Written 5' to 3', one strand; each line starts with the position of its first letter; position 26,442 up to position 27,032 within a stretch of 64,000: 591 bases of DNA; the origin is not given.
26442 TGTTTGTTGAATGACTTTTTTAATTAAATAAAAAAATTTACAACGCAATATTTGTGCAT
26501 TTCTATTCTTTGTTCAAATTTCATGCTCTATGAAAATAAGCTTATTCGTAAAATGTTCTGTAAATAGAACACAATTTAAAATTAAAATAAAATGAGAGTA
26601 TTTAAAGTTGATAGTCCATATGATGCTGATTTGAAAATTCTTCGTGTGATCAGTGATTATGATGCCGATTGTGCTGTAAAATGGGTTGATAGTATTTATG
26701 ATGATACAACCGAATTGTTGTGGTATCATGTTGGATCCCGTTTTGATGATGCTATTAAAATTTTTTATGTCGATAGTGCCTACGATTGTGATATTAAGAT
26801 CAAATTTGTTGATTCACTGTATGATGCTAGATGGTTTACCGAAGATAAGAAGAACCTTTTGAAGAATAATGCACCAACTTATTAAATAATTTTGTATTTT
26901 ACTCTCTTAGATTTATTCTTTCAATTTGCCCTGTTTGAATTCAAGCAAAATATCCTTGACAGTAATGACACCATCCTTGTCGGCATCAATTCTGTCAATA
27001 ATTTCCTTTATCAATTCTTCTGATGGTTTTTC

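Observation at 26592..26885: Unrecognised 97-aa protein made of six tandem 13-residue repeats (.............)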

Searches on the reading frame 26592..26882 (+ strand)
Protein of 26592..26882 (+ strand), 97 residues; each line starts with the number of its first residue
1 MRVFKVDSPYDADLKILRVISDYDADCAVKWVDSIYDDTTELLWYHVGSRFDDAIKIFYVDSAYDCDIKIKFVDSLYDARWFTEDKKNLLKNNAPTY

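Call 4: search_protein_families(library=pfam, proteins=[window:26592-26882:+], max_evalue=10)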
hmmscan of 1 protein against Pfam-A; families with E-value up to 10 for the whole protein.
window:26592-26882:+ (97 aa): 1 family
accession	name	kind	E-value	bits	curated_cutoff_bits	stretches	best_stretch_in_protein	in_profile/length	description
PF19647.4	DUF6150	-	1.6e-21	76.5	27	1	2-90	10-98/98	Family of unknown function (DUF6150)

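Call 5: search_protein_families(library=ncbifam, proteins=[window:26592-26882:+], max_evalue=10)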
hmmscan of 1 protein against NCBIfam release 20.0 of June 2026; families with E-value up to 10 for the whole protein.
window:26592-26882:+ (97 aa): 1 family
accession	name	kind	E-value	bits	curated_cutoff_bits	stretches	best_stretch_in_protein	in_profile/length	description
NF047732.1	tRNAMtaseTrm5bMeth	equivalog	0.048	12.7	500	1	13-73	259-319/337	tRNA (guanine(37)-N1)-methyltransferase Trm5b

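Call 6: search_solved_structures(query=window:26592-26882:+, max_evalue=10)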
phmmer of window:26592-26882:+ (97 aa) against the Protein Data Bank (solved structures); distinct sequences matched with E-value up to 10: 1.
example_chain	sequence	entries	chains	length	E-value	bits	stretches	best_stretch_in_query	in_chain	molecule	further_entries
2yx1_A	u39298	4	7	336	0.54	13.9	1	11-79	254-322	Hypothetical protein MJ0883 | Uncharacterized protein MJ0883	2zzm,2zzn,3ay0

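Call 8: find_homologous_proteins(query=window:26592-26882:+, max_evalue=0.001)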
Query window:26592-26882:+ (97 aa): 1 proteins with E <= 0.001 among 1 candidates.
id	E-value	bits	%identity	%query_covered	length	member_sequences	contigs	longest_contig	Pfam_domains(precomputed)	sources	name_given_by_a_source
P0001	3.5e-17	80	59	75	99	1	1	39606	PF19647.5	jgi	jgi:hypothetical protein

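Call 9: find_encoding_contigs(protein=window:26592-26882:+, flank=10000, max_places=6)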
Protein window:26592-26882:+ (97 aa): 2 contigs read that carry it; 2 places shown.
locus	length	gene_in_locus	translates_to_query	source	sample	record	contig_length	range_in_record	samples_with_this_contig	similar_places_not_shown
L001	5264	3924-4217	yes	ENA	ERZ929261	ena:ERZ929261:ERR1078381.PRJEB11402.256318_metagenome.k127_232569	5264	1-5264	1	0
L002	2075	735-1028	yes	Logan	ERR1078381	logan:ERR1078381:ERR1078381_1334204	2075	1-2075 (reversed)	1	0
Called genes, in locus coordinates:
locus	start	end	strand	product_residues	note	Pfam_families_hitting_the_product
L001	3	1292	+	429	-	?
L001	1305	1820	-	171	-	PF00005:ABC_tran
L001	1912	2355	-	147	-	PF00005:ABC_tran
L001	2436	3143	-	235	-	PF00664:ABC_membrane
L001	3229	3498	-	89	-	-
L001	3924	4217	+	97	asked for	-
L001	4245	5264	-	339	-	?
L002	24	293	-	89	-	-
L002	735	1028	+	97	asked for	-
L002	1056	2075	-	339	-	?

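Call 12: find_encoding_contigs(protein=P0001, flank=10000, max_places=6)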
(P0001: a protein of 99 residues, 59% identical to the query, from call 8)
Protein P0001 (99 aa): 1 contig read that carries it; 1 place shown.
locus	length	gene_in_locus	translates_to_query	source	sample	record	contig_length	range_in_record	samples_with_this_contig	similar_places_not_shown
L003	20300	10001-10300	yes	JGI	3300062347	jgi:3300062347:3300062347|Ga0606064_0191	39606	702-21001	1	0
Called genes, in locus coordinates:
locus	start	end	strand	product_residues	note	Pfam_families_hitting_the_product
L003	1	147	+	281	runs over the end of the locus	?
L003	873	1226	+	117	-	-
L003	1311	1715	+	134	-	-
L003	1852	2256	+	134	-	-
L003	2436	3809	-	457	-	-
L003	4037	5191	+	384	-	PF26290:DUF8079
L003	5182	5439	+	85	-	-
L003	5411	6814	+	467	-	-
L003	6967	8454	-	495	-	PF03062:MBOAT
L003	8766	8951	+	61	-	PF03645:Tctex-1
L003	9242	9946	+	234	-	PF03357:Snf7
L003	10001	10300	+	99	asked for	PF19647:Septknot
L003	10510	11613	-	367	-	PF07766:LETM1_RBD, PF13405:EF-hand_6 (faint), PF00036:EF-hand_1 (faint), PF13202:EF-hand_5 (faint), PF13499:EF-hand_7, PF13833:EF-hand_8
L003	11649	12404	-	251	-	PF07766:LETM1_RBD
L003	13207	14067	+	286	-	PF25390:WD40_RLD, PF13540:RCC1_2 (faint)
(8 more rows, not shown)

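Call 27: search_protein_representatives(protein=window:26592-26882:+)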
Query: 97 residues. Proteins with E-value up to 0.001 (for the whole library): 125; up to 1e-10: 17; up to 1e-30: 0. The best 125 are listed.
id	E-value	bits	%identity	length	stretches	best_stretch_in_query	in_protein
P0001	1.1e-17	80.4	63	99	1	1-70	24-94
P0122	1.0e-15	74.0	45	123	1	2-92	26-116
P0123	5.6e-15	71.7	52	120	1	2-86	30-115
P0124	1.2e-14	70.7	49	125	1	2-90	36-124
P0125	1.8e-14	70.1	44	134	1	3-84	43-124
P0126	3.0e-14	69.4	50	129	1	3-90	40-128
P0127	8.9e-14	67.8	28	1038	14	29-60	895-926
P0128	5.2e-13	65.4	47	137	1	2-91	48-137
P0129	6.3e-13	65.1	46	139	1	2-90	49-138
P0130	1.5e-12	63.9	48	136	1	2-90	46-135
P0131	2.1e-12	63.4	43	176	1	3-91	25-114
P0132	4.9e-12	62.2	43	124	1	3-85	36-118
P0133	7.6e-12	61.6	25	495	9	12-46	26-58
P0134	8.3e-12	61.5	54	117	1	1-90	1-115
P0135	1.5e-11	60.6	38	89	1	5-82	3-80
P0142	1.2e-09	54.6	41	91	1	6-84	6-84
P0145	4.3e-09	52.8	46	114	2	1-65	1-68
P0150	3.1e-08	50.0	34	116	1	2-91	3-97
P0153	4.7e-08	49.5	45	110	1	1-91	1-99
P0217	1.7e-04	38.1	53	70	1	1-45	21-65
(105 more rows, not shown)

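Call 29: find_encoding_contigs(protein=P0134, flank=6000, max_places=3)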
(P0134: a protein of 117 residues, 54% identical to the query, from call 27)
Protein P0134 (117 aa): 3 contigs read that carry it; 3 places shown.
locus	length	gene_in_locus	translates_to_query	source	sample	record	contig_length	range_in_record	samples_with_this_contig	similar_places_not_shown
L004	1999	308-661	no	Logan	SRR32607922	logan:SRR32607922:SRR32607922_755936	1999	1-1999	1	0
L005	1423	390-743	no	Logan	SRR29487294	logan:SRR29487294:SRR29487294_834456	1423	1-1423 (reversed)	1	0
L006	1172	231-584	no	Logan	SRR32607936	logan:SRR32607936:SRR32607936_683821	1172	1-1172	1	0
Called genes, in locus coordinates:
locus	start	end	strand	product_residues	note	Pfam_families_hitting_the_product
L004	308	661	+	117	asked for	PF19647:Septknot (weak)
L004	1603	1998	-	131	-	?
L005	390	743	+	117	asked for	PF19647:Septknot (weak)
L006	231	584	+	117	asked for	PF19647:Septknot (weak)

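Call 30: find_encoding_contigs(protein=P0145, flank=6000, max_places=3)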
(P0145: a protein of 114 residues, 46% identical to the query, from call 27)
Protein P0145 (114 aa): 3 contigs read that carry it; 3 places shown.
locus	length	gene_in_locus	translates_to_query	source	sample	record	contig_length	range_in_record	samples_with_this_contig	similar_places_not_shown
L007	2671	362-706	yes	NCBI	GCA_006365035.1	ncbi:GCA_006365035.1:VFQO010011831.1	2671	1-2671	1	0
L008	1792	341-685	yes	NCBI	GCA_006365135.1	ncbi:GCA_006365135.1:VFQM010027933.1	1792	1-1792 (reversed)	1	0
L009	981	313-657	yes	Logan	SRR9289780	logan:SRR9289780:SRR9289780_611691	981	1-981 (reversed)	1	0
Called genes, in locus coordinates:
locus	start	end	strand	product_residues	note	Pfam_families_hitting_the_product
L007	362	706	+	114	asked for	PF19647:Septknot (weak)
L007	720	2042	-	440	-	PF07766:LETM1_RBD, PF13405:EF-hand_6 (faint), PF00036:EF-hand_1 (faint), PF13202:EF-hand_5 (faint), PF13499:EF-hand_7 (weak)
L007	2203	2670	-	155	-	?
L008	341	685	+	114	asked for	PF19647:Septknot (weak)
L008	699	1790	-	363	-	?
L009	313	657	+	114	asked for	PF19647:Septknot (weak)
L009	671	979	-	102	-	?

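Call 35: search_solved_structures(query=A1, max_evalue=1, show_alignments=2)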
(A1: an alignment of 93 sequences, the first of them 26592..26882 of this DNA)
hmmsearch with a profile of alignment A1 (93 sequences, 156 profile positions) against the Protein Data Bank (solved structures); distinct sequences matched with E-value up to 1: 7.
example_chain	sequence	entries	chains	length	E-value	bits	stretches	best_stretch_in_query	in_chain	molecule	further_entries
6pyc_B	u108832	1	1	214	0.26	13.9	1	73-124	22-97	anti-kappa antibody Fab light chain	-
9fkd_K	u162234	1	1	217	0.27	13.8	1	73-124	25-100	Anti-kappa Fab Light Chain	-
8pek_A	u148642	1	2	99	0.36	13.4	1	51-104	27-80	Biopolymer transport protein ExbD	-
9ohh_L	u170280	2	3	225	0.42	13.2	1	73-124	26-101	NP137 light chain | NP137 Fab light chain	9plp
7ajq_F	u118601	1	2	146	0.53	12.8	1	51-108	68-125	Biopolymer transport protein ExbD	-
5o60_a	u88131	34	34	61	0.7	12.4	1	108-140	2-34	50S ribosomal protein L30 | Large ribosomal subunit protein uL30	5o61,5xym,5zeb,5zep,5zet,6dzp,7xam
6dzi_a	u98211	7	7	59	0.88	12.1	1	108-140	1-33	50S ribosomal protein L30 | Large ribosomal subunit protein uL30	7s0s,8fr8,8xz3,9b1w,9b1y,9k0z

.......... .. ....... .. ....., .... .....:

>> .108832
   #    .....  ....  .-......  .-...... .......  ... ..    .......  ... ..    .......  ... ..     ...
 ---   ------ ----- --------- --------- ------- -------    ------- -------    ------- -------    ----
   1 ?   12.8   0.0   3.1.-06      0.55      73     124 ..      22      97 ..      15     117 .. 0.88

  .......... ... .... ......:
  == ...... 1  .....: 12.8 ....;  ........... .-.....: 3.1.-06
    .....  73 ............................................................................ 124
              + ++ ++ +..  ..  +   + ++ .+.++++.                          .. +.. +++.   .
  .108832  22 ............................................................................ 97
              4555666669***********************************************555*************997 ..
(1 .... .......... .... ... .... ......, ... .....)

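Call 36: find_encoding_contigs(protein=P0153, flank=6000, max_places=3)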
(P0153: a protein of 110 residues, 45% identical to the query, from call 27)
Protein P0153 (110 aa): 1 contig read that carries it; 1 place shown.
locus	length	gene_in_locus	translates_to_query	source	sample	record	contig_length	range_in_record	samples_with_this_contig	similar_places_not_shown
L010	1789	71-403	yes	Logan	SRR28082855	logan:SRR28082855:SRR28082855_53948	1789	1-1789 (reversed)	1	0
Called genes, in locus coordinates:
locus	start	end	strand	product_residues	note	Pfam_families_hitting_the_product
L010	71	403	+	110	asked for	PF19647:Septknot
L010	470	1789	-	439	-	?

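Call 37: find_encoding_contigs(protein=P0150, flank=6000, max_places=3)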
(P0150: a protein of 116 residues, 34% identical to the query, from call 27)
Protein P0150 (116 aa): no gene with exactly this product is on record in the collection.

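Call 40: search_protein_families(library=pfam, proteins=[L010:470-1789:-, L007:720-2042:-], max_evalue=0.001)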
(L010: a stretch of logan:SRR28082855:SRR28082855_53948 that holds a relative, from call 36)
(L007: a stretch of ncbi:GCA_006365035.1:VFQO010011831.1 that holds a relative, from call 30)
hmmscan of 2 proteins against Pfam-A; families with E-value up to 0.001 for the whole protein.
L010:470-1789:- (439 aa): 6 families
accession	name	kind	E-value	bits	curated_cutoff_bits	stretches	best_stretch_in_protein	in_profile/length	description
PF07766.19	LETM1_RBD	-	1.2e-47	162.9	25.3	1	4-158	73-229/229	LETM1-like, RBD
PF13499.12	EF-hand_7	-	1e-09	39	30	1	370-421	9-62/67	EF-hand domain pair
PF13405.12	EF-hand_6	-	1.9e-08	33.7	25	0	401-422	2-23/30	EF-hand domain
PF00036.39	EF-hand_1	-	5.6e-08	32.2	25.4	0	401-422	2-23/29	EF hand domain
PF13202.12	EF-hand_5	-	2.3e-07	30.4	25.9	0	405-421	5-21/25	EF hand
PF13833.12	EF-hand_8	-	0.00024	21.2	28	0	390-421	15-47/54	EF-hand domain pair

L007:720-2042:- (440 aa): 6 families
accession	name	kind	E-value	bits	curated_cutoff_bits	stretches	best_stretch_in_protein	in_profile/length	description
PF07766.19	LETM1_RBD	-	2.6e-58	197.8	25.3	1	1-190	45-229/229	LETM1-like, RBD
PF00036.39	EF-hand_1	-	1.7e-09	37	25.4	1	401-422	2-23/29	EF hand domain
PF13405.12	EF-hand_6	-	3.7e-09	36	25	0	402-422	3-23/30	EF-hand domain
PF13202.12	EF-hand_5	-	7e-09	35.2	25.9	1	405-421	5-21/25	EF hand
PF13499.12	EF-hand_7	-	4.3e-08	33.8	30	1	372-421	9-62/67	EF-hand domain pair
PF13833.12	EF-hand_8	-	0.00075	19.6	28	0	400-421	26-47/54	EF-hand domain pair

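Call 42: predict_structure(alignment_id=A1)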
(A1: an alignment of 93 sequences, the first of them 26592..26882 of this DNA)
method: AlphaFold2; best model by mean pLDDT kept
length: 97 residues; sequences in the alignment: 93
mean_pLDDT: 88.0   pTM: 0.75
mean pLDDT of the five models: 88.0, 86.5, 86.1, 83.2, 81.0
residues with pLDDT >= 90: 61; 70-90: 31; 50-70: 5; < 50: 0
segments of 3 or more residues with pLDDT < 50: none
pLDDT, mean of each block of 10 residues (from residue 1): 92 94 94 79 87 89 94 93 86 66
secondary structure, 60 per line:
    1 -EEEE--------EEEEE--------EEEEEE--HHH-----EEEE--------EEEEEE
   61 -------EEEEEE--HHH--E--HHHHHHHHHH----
elements in order: E2-5 E14-18 E27-32 E43-46 E55-60 E68-73 H84-93

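Call 45: fold_search(model_id=the predicted structure, library=pdb)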
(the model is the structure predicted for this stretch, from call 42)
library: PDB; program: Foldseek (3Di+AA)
matches with E <= 10: 29; with E <= 0.001: 0
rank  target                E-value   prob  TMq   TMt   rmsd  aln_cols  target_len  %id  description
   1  8iwa_D                1.5e-02  1.00  0.48  0.58   3.9        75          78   28  Crystal structure of Q9PR55 at pH 6.5 (released 2024-02-07)
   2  8iwa_A                1.9e-02  0.75  0.30  0.36  10.1        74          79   27  Crystal structure of Q9PR55 at pH 6.5 (released 2024-02-07)
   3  8iwb_F                3.5e-02  1.00  0.46  0.57   4.4        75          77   27  Crystal structure of Q9PR55 at pH 7.5 (released 2024-02-07)
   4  8jrm_MODEL_1_A        3.7e-02  0.99  0.46  0.50   4.1        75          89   28  Solution structure of a 7_1 knotted Q9PR55 (released 2024-06-19)
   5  8xxn_4A               1.5e+00  0.02  0.20  0.08  15.8       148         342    8  Cryo-EM structure of the human 43S ribosome with PDCD4 (released 2024-05-01)
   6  4cnf_A                2.3e+00  0.05  0.28  0.20  11.2        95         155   17  Crystal structure of Sulfolobus acidocaldarius TrmJ (released 2014-07-02)
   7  7esp_E                3.3e+00  0.01  0.16  0.10  13.6       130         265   12  Structure and mutation analysis of the hexameric P4 from Pseudomonas aeruginosa phage phiYY (released 2022-03-23)
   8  7esp_B                3.8e+00  0.01  0.15  0.09  13.7       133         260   13  Structure and mutation analysis of the hexameric P4 from Pseudomonas aeruginosa phage phiYY (released 2022-03-23)
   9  2jgn_B                4.6e+00  0.01  0.20  0.14  15.7       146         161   10  DDX3 helicase domain (released 2008-05-13)
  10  7esp_H                4.6e+00  0.01  0.15  0.09  12.7       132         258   14  Structure and mutation analysis of the hexameric P4 from Pseudomonas aeruginosa phage phiYY (released 2022-03-23)
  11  7esq_B                4.6e+00  0.01  0.15  0.09  13.8       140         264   11  Structure and mutation analysis of the hexameric P4 from Pseudomonas aeruginosa phage phiYY (released 2022-03-23)
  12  7esp_D                4.6e+00  0.01  0.12  0.07  14.1       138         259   12  Structure and mutation analysis of the hexameric P4 from Pseudomonas aeruginosa phage phiYY (released 2022-03-23)
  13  7esq_A                5.2e+00  0.01  0.14  0.09  13.2       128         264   13  Structure and mutation analysis of the hexameric P4 from Pseudomonas aeruginosa phage phiYY (released 2022-03-23)
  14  4blp_F                5.5e+00  0.01  0.15  0.08  14.8       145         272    7  P4 PROTEIN FROM BACTERIOPHAGE PHI13 (released 2013-08-21)
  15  5gi4_B                5.9e+00  0.01  0.20  0.13  13.5       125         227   13  DEAD-box RNA helicase (released 2017-05-31)
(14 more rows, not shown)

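Call 55: find_homologous_proteins(query=A2, max_evalue=0.001)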
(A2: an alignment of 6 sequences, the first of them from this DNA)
Query A2 (6 sequences) (97 aa, profile of the alignment): 19 proteins with E <= 0.001 among 963 candidates.
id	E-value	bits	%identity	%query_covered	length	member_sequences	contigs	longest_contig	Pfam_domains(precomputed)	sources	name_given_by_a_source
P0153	5.7e-34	134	42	99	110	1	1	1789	PF19647.5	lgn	-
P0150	2.3e-33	132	32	95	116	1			-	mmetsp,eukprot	mmetsp:Transcript_3681/g.14007 ORF Transcript_3681/g.14007 Transcript_3681/m.14007 type:complete len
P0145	1.0e-29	120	39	93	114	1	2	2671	PF19647.5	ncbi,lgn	-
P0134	2.0e-28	116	43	93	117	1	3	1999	PF19647.5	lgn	-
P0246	1.2e-24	104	50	92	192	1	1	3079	PF19647.5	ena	-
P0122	1.9e-24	104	44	96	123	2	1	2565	PF19647.5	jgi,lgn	jgi:hypothetical protein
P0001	1.4e-23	101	59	75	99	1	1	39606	PF19647.5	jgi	jgi:hypothetical protein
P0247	5.5e-17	80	43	82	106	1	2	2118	PF19647.5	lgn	-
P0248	1.9e-16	78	42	93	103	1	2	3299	PF19647.5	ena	-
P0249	3.7e-14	70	39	74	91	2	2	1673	PF19647.5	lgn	-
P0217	8.5e-14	69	53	46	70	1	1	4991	-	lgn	-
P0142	4.9e-12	64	40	86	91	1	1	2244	PF19647.5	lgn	-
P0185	1.3e-11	62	34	81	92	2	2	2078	PF19647.5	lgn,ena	-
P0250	2.6e-10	58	39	78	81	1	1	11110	PF19647.5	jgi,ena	jgi:hypothetical protein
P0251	3.0e-8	52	46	48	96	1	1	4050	-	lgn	-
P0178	1.1e-7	50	41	57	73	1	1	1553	PF19647.5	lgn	-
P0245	1.2e-7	50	35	96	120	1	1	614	PF19647.5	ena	-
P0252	1.5e-4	40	52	31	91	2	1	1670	-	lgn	-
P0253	9.9e-4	37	32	62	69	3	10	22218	PF19647.5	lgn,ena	-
